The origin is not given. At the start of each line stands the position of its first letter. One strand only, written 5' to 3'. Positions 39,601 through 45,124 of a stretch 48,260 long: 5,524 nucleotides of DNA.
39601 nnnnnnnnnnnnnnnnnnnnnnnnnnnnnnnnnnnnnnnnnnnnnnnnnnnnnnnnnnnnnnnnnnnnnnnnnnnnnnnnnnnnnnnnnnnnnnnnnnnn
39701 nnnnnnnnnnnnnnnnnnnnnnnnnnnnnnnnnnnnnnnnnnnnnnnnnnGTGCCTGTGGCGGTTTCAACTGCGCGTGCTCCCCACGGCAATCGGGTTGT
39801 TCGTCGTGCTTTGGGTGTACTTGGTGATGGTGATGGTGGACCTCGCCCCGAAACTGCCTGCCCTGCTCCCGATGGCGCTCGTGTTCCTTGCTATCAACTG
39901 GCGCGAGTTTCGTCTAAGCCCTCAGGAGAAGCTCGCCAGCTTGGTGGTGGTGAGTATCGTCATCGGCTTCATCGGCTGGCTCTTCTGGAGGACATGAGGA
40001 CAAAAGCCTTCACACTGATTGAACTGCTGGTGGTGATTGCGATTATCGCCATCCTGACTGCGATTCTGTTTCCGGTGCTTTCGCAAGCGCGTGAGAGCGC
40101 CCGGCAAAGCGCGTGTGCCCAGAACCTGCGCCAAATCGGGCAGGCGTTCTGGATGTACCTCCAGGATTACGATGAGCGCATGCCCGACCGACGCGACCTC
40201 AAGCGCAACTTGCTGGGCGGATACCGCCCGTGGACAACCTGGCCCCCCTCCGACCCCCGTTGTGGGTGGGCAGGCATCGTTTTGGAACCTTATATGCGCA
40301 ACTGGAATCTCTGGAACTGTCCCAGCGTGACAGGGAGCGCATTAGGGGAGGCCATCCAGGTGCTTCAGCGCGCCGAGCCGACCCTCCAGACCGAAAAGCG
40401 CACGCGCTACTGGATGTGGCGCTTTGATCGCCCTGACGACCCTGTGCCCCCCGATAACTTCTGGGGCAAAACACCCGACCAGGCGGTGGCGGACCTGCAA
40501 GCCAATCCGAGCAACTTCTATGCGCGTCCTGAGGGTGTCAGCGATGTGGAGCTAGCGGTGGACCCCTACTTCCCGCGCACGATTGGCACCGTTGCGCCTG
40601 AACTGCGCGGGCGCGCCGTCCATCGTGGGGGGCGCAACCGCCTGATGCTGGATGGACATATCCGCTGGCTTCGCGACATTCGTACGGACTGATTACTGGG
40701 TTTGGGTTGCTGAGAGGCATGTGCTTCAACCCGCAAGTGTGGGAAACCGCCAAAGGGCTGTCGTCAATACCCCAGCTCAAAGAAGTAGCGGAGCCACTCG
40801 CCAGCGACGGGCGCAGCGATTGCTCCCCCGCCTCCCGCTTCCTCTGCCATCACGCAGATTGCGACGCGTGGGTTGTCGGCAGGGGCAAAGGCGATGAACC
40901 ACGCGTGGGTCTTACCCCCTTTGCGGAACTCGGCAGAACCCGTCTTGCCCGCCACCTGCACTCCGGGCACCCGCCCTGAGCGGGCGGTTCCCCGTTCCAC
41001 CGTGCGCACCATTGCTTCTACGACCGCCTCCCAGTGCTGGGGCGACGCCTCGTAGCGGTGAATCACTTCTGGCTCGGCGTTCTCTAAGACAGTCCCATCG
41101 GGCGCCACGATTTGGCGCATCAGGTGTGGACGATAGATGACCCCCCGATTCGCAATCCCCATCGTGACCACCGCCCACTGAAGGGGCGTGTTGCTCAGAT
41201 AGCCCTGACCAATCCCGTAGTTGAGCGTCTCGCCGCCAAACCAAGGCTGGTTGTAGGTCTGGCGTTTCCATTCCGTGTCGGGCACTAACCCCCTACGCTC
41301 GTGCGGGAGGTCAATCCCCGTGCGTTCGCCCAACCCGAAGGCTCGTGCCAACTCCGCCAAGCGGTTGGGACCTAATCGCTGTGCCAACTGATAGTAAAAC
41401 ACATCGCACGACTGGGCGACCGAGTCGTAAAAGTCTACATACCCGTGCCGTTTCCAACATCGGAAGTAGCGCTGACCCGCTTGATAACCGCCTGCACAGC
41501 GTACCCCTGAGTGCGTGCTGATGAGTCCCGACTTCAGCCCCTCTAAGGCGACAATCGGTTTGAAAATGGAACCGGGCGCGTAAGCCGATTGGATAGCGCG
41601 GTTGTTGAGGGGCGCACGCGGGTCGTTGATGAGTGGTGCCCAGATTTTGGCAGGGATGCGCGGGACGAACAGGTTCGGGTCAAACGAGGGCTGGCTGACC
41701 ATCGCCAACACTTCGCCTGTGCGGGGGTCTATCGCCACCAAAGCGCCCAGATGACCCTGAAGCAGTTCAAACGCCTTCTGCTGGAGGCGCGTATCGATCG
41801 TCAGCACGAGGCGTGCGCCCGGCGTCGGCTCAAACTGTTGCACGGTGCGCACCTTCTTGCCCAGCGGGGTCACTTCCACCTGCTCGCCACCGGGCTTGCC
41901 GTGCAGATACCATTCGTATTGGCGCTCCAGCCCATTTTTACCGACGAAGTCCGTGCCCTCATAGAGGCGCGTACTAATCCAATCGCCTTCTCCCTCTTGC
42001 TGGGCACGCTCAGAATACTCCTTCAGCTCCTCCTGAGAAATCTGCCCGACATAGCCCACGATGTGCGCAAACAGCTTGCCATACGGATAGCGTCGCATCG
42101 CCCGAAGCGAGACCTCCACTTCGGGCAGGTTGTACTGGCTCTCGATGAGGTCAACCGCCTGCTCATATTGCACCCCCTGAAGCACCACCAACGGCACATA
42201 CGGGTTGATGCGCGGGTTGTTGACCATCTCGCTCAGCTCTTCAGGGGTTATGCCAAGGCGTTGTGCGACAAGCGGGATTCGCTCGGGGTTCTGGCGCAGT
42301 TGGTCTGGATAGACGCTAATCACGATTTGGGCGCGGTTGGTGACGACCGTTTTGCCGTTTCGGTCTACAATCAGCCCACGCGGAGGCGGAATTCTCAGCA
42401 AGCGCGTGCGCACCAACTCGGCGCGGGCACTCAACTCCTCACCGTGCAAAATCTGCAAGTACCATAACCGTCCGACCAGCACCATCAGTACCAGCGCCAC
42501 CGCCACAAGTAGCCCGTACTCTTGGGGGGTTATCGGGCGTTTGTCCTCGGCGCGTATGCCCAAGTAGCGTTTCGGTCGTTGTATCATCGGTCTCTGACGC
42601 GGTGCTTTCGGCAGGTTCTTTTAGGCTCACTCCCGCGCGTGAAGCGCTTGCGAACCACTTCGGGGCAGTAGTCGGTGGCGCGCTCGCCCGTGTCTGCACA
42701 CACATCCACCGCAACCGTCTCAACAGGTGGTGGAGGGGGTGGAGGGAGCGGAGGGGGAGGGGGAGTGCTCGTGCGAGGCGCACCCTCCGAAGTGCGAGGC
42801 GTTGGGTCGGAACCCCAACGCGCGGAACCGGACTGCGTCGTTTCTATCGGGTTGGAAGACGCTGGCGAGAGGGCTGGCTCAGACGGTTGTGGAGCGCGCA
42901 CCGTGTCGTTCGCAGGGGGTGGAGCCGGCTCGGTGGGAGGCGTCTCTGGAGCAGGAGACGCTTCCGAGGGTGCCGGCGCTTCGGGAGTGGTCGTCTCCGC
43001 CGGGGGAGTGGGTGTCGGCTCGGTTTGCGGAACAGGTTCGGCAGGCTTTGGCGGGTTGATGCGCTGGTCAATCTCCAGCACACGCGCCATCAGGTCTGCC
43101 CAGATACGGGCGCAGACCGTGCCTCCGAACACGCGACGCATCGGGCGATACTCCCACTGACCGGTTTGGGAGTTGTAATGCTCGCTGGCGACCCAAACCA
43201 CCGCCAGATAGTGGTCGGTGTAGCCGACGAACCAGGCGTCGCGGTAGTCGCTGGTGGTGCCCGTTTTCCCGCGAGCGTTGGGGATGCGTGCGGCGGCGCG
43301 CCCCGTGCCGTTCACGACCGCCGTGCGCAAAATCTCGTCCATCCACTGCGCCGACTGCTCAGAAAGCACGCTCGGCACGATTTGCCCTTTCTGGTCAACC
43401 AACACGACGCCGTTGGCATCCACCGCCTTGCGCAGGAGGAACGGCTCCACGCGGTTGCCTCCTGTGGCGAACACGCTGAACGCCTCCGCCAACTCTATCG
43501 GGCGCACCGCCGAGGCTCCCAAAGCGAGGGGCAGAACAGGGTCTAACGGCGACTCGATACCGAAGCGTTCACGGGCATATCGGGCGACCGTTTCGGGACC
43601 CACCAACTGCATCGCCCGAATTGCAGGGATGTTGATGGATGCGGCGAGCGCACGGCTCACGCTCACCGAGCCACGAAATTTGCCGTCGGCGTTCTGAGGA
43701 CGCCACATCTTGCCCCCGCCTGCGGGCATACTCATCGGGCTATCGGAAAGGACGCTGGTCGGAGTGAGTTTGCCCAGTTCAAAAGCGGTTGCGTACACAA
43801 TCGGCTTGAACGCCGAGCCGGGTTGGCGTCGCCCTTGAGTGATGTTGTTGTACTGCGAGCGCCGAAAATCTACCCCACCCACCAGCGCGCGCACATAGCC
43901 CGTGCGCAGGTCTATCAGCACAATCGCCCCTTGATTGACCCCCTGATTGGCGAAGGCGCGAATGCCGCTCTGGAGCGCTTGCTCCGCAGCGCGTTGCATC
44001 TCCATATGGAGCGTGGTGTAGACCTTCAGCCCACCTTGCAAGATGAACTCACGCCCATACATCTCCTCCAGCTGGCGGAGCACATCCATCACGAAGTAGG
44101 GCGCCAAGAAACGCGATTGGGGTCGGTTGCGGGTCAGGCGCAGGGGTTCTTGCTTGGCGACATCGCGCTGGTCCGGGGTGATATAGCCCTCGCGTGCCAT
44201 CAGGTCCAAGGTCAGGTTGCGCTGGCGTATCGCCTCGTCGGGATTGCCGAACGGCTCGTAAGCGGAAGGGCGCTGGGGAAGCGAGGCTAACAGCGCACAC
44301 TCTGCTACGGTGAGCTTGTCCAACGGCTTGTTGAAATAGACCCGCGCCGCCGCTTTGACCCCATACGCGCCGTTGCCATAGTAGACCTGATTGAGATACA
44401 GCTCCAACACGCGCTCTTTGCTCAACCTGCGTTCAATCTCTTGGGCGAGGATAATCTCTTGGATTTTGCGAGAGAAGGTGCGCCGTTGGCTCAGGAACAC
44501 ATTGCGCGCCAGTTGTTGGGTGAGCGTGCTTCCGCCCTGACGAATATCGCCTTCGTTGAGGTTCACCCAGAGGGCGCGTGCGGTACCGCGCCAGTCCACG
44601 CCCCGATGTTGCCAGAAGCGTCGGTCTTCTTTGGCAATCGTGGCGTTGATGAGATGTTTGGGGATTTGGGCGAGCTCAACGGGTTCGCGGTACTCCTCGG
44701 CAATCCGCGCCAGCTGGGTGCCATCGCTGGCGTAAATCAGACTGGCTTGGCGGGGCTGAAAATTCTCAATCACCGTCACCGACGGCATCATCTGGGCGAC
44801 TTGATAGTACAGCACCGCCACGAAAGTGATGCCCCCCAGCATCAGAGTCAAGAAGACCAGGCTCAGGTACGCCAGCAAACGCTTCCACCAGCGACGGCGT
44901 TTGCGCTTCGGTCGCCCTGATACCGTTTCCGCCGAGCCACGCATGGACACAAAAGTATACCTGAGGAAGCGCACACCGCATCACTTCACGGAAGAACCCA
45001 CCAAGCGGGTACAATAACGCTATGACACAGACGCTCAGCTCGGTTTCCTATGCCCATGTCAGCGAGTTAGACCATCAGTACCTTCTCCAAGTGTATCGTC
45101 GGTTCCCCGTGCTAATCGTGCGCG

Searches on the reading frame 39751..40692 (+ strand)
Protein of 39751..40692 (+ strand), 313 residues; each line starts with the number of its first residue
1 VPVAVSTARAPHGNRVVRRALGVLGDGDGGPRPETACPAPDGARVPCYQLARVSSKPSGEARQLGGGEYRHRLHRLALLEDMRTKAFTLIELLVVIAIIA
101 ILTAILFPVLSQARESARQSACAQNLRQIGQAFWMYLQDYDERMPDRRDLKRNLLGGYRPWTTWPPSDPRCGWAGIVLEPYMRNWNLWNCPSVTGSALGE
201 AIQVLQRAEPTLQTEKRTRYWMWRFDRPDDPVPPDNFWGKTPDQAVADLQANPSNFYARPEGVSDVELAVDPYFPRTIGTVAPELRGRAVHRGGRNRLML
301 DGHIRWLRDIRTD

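Call 68: search_protein_families(library=pfam, proteins=[window:39751-40692:+], max_evalue=0.000001)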
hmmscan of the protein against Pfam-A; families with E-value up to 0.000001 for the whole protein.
window:39751-40692:+ (313 aa): 1 family
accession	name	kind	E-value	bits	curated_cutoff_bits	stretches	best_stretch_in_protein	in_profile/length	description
PF07963.17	N_methyl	-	8.1e-08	32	21.2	1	83-107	3-27/27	Prokaryotic N-terminal methylation motif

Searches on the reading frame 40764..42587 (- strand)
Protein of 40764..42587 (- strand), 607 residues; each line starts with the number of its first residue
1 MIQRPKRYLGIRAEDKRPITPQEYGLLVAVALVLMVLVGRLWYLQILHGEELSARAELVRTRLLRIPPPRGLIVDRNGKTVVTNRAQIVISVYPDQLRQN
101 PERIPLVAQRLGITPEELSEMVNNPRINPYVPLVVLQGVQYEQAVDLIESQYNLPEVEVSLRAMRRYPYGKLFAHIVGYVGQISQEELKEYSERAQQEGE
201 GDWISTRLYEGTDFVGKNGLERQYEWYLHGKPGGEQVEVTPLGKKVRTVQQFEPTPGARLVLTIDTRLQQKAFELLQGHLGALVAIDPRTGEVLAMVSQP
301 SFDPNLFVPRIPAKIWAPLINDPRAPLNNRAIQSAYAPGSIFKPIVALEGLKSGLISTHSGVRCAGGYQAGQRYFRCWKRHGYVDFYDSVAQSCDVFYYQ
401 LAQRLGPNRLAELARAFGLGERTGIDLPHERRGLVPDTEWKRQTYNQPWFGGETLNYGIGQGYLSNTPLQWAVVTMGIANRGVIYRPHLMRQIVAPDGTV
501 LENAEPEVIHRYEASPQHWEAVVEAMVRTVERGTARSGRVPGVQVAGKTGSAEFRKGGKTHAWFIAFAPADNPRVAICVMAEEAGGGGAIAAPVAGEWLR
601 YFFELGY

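Call 68: search_protein_families(library=pfam, proteins=[window:40764-42587:-], max_evalue=0.000001)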
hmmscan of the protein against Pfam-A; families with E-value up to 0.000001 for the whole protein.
window:40764-42587:- (607 aa): 2 families
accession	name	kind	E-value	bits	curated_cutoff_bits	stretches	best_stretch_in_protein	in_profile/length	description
PF00905.27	Transpeptidase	-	2.4e-72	244.1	22.1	1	281-597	1-296/299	Penicillin binding protein transpeptidase domain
PF03717.20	PBP_dimer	-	3e-41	142.3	24.4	1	66-249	2-179/180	Penicillin-binding Protein dimerisation domain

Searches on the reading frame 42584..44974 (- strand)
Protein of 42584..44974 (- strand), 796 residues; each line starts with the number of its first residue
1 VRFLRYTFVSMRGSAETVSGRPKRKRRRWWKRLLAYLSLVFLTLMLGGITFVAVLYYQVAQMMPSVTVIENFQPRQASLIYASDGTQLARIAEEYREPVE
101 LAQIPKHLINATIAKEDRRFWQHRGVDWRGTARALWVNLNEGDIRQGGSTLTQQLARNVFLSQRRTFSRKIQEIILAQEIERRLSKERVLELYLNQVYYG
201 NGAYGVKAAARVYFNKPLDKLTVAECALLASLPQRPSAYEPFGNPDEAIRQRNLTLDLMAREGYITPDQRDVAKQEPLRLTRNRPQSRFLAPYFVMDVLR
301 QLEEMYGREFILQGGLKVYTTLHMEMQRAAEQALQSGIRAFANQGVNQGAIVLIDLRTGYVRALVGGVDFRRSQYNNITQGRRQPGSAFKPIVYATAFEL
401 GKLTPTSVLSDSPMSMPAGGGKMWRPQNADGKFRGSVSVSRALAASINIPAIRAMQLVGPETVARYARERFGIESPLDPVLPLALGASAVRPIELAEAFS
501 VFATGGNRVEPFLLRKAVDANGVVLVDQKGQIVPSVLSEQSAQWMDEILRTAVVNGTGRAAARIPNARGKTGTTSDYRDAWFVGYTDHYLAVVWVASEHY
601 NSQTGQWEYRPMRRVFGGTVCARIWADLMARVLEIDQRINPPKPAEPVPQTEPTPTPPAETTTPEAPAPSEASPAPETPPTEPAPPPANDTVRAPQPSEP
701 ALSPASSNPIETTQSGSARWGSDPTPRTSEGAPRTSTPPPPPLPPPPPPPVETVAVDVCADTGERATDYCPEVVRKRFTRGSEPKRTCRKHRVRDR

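Call 68: search_protein_families(library=pfam, proteins=[window:42584-44974:-], max_evalue=0.000001)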
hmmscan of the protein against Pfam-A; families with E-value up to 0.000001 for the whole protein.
window:42584-44974:- (796 aa): 2 families
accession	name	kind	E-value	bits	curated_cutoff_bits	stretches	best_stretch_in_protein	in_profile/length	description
PF00912.28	Transgly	-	2.9e-68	229.2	27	1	85-259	2-177/178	Transglycosylase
PF00905.27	Transpeptidase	-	7.2e-30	104.7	22.1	1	349-596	1-275/299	Penicillin binding protein transpeptidase domain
